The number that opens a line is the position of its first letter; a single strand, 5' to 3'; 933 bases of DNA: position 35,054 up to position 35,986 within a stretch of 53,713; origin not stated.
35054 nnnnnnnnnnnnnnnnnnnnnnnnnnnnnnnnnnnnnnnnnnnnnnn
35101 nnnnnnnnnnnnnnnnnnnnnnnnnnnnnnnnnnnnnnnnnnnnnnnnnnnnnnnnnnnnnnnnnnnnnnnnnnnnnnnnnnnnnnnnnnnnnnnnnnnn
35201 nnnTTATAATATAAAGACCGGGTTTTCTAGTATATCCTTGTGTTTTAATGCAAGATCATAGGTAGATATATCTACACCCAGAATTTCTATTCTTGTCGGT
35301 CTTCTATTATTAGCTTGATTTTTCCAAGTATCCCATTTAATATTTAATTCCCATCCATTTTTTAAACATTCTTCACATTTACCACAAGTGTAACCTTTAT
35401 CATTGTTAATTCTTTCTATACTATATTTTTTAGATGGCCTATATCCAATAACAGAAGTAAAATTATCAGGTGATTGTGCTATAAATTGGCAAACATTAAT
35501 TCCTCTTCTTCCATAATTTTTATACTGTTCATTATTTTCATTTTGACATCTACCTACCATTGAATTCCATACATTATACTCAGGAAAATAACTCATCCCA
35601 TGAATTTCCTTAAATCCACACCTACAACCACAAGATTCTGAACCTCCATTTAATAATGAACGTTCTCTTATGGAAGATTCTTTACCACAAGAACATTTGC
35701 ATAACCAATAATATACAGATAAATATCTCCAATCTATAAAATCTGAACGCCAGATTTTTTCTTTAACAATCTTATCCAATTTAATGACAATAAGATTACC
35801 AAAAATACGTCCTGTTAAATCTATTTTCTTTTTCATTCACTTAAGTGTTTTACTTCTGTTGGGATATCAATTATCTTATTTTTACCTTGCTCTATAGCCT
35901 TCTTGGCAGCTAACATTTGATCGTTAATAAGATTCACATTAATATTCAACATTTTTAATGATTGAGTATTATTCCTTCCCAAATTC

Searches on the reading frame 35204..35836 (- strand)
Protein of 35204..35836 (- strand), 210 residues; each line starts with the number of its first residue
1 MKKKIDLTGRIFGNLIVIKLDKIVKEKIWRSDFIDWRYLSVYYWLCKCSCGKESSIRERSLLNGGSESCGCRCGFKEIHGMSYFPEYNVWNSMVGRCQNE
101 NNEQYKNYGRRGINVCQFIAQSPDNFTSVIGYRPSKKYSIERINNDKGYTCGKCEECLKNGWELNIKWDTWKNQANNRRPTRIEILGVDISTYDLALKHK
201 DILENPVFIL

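Call 12: search_protein_families(library=phrogs, proteins=[window:35204-35836:-], max_evalue=0.001)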
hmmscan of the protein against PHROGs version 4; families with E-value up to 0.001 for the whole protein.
window:35204-35836:- (210 aa): 5 families
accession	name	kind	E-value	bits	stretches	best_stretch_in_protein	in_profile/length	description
phrog_374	-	DNA, RNA and nucleotide metabolism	2.5e-33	116.7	1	1-191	191-368/617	HNH endonuclease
phrog_3377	-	DNA, RNA and nucleotide metabolism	5.4e-24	86.1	1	76-188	4-105/196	HNH endonuclease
phrog_8790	-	DNA, RNA and nucleotide metabolism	3.8e-17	64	1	78-191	17-116/241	restriction endonuclease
phrog_2081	-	DNA, RNA and nucleotide metabolism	7.5e-17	62.6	1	77-154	96-183/433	HNH endonuclease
phrog_953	-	DNA, RNA and nucleotide metabolism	0.0001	22.8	1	81-117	219-254/420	HNH endonuclease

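Call 13: search_protein_families(library=pfam, proteins=[window:35204-35836:-], max_evalue=0.01)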
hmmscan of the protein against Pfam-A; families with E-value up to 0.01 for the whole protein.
window:35204-35836:- (210 aa): 0 families

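Call 35: find_related_loci(query=window:35204-35836:-, collection=viral_contigs, flank=3000)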
Query window:35204-35836:- (210 aa) in viral_contigs; peptide patterns used: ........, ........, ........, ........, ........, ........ (x = any residue, [..] = any of these).
13 stretches matched a pattern; 1 encode a relative of the query (tblastn E <= 1e-3); 1 distinct loci.
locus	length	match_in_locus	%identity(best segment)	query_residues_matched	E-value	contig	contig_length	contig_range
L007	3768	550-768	36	1-89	6e-10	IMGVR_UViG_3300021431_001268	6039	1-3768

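Call 44: find_homologous_proteins(query=window:35204-35836:-, max_evalue=1e-10)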
Query window:35204-35836:- (210 aa): 19 proteins with E <= 1e-10 among 95 candidates.
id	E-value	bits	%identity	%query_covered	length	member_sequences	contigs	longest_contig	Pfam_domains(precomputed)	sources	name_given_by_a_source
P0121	1.5e-143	494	100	100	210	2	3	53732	-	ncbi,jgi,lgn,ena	ncbi:MAG TPA: hypothetical protein VF849_00050 [Blattabacteriaceae bacterium]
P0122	2.3e-22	98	37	89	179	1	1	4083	-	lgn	-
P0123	4.1e-22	97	38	84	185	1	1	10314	-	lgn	-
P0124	2.0e-21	95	42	69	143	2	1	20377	-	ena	-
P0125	3.8e-20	90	35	85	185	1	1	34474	-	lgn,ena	-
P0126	3.0e-19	87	44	50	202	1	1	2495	-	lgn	-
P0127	1.9e-18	85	36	84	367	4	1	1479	-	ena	-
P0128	5.2e-18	83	36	82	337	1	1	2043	-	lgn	-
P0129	2.1e-16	78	34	84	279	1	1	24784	-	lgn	-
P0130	4.8e-16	77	33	94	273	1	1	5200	-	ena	-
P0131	5.4e-16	77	38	86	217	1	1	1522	-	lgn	-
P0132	1.4e-14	72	36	33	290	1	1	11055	-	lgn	-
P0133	4.1e-14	71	36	85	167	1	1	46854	-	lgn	-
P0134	4.6e-14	70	34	92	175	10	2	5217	-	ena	-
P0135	7.9e-14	70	36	91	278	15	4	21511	-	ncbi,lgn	-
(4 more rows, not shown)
